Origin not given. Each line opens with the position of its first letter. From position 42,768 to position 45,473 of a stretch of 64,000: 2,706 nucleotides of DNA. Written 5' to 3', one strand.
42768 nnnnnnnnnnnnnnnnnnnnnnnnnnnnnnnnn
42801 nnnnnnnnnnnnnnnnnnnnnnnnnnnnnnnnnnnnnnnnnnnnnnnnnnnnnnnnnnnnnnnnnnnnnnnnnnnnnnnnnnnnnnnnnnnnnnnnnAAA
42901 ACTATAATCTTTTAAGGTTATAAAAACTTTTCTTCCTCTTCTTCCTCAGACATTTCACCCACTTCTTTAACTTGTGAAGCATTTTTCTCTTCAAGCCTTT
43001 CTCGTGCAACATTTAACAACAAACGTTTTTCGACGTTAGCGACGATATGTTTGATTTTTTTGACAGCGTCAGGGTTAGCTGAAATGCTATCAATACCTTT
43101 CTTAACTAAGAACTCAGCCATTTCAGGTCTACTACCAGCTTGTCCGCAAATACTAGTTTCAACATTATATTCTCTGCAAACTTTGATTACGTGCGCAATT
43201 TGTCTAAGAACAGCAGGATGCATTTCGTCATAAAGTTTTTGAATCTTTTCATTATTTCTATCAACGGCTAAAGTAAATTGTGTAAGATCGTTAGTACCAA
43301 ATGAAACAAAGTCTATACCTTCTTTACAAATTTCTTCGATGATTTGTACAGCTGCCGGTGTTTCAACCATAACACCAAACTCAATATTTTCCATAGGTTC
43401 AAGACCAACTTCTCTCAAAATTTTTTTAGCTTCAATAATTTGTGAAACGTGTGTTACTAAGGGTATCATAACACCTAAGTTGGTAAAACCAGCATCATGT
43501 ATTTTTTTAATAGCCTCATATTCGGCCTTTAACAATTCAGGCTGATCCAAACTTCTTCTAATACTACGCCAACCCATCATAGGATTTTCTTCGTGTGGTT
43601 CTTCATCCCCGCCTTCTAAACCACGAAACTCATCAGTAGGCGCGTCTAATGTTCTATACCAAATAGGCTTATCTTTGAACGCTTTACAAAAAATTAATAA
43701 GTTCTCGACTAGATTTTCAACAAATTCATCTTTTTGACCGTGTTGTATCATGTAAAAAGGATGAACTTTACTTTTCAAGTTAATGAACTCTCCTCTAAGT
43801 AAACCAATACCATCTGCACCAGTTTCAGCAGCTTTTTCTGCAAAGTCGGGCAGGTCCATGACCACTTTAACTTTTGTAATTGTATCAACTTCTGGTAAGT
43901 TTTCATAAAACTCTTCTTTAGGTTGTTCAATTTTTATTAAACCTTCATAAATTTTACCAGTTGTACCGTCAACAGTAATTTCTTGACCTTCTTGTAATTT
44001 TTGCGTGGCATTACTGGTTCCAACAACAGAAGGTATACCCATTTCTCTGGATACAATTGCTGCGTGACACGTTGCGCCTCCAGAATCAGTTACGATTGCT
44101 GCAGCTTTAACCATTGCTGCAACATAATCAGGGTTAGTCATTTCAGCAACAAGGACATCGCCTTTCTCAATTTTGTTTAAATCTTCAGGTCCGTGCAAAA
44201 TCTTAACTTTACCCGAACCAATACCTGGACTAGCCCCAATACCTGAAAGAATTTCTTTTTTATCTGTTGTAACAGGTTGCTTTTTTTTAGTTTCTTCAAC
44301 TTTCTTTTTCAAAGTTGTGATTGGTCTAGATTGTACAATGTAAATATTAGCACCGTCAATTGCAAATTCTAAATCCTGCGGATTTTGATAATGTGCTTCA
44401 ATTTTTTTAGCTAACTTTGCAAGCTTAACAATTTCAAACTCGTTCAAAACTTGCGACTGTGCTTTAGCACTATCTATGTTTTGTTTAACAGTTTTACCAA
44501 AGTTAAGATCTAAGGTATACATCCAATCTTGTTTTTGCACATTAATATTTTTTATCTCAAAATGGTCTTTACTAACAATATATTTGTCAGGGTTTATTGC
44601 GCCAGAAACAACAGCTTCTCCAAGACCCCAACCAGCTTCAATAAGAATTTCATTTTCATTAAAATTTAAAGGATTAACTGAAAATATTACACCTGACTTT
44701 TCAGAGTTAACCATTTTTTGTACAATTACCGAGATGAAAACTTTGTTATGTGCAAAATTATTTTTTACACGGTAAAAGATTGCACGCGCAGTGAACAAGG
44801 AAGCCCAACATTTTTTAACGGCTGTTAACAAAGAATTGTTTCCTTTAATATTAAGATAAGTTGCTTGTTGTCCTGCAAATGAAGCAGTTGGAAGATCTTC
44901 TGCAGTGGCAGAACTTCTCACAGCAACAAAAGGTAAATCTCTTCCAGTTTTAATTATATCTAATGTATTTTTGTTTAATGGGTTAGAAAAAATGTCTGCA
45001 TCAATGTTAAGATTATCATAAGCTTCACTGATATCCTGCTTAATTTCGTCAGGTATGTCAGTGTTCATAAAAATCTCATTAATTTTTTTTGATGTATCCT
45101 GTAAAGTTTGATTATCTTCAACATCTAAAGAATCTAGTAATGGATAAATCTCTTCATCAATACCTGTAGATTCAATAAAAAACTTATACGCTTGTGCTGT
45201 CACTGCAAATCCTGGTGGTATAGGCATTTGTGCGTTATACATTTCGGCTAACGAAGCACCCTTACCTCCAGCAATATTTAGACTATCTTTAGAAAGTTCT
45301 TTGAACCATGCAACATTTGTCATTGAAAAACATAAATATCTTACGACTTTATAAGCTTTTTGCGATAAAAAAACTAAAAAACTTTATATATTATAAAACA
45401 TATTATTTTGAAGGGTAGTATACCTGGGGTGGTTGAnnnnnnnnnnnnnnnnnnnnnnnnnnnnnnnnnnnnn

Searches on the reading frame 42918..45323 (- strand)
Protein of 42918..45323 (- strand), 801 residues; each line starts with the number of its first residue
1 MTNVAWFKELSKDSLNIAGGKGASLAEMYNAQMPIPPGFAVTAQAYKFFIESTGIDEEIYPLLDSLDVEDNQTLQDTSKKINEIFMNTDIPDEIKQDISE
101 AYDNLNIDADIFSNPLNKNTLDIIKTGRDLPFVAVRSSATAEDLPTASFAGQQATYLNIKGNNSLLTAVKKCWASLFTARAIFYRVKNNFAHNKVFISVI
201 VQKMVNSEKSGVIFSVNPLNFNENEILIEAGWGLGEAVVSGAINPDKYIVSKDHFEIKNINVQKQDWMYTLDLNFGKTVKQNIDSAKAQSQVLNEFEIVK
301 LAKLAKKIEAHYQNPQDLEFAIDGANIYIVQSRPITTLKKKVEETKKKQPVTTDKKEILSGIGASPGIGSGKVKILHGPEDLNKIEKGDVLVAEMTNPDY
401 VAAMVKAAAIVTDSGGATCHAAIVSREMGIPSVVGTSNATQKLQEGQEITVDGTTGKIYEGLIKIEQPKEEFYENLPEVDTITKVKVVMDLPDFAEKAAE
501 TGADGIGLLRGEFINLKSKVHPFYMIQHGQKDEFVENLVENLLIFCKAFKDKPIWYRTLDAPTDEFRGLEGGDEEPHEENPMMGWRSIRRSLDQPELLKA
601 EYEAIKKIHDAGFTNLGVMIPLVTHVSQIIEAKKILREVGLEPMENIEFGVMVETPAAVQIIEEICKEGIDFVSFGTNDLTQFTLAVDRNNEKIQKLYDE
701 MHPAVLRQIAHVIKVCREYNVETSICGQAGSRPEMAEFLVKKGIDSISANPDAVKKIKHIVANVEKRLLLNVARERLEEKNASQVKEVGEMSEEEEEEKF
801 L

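Call 56: search_protein_families(library=pfam, proteins=[window:42918-45323:-], max_evalue=0.001)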
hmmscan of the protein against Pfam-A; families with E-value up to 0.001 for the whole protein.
window:42918-45323:- (801 aa): 4 families
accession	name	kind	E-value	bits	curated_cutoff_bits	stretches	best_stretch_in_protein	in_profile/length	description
PF01326.24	PPDK_N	-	1.4e-108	363.5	27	1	16-349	2-323/328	Pyruvate phosphate dikinase, AMP/ATP-binding domain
PF02896.24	PEP-utilizers_C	-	1.4e-83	280.9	22.8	1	478-765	13-292/293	PEP-utilising enzyme, PEP-binding domain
PF00391.29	PEP-utilizers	-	3.8e-29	100.5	23.1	1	385-456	1-72/72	PEP-utilising enzyme, mobile domain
PF03328.21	HpcH_HpaI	-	4.2e-05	23.4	25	1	608-692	80-165/221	HpcH/HpaI aldolase/citrate lyase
